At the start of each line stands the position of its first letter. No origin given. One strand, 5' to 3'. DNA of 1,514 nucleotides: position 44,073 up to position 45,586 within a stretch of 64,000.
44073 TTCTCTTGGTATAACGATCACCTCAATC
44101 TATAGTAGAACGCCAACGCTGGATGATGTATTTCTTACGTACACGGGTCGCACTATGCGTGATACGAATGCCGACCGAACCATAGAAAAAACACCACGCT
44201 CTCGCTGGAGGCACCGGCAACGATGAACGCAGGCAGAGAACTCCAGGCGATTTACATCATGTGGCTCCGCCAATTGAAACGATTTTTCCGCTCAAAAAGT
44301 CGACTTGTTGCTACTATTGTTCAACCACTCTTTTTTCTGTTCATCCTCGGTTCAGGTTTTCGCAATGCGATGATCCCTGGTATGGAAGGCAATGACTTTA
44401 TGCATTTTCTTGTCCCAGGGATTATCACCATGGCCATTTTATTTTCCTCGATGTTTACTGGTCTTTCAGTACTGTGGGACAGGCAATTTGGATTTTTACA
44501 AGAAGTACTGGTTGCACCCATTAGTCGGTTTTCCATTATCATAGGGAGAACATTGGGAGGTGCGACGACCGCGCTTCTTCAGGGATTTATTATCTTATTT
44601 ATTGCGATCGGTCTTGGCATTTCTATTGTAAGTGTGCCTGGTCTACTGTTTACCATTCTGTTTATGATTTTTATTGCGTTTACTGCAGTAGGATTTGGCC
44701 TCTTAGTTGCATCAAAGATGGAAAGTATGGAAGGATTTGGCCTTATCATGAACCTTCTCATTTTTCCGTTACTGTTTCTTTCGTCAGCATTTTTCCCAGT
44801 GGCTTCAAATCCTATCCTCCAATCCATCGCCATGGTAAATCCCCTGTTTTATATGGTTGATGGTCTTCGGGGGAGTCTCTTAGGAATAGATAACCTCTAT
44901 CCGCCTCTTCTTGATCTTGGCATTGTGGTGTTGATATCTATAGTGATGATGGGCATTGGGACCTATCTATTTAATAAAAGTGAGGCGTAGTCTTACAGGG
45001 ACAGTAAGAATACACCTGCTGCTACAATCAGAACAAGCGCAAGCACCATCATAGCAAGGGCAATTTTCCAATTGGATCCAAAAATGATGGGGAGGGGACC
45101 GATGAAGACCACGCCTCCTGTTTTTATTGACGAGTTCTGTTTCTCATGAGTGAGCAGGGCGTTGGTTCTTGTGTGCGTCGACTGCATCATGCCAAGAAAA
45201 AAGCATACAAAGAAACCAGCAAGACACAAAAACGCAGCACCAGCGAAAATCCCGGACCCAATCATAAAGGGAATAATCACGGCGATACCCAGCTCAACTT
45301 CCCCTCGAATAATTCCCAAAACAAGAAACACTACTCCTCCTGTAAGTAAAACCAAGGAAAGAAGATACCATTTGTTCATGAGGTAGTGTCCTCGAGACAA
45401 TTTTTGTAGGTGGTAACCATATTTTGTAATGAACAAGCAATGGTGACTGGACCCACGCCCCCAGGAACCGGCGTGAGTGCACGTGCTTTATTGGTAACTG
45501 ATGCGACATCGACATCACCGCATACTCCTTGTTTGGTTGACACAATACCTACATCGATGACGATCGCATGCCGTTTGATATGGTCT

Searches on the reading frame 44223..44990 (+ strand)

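Call 54: search_protein_families(library=pfam, proteins=[window:44223-44990:+], max_evalue=0.01)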
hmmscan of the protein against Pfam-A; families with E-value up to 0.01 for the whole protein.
window:44223-44990:+ (255 aa): 2 families
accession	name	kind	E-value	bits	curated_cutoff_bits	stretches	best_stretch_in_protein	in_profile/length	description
PF01061.29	ABC2_membrane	-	1.3e-34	120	26.9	1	9-219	2-210/211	ABC-2 type transporter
PF12698.13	ABC2_membrane_3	-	1.1e-14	54.8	31.6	1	56-247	157-346/347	ABC-2 family transporter protein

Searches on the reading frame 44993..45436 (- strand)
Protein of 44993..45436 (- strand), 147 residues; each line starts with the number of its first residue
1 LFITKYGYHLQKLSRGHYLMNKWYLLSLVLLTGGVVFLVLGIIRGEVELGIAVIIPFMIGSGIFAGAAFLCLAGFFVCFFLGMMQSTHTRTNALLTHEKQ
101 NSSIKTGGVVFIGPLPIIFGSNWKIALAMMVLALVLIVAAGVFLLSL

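Call 54: search_protein_families(library=pfam, proteins=[window:44993-45436:-], max_evalue=0.01)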
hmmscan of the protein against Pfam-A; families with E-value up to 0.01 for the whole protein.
window:44993-45436:- (147 aa): 1 family
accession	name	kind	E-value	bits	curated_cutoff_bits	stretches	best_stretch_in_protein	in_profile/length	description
PF01998.22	DUF131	-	2.4e-17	62.8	22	1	81-142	5-60/62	Protein of unknown function DUF131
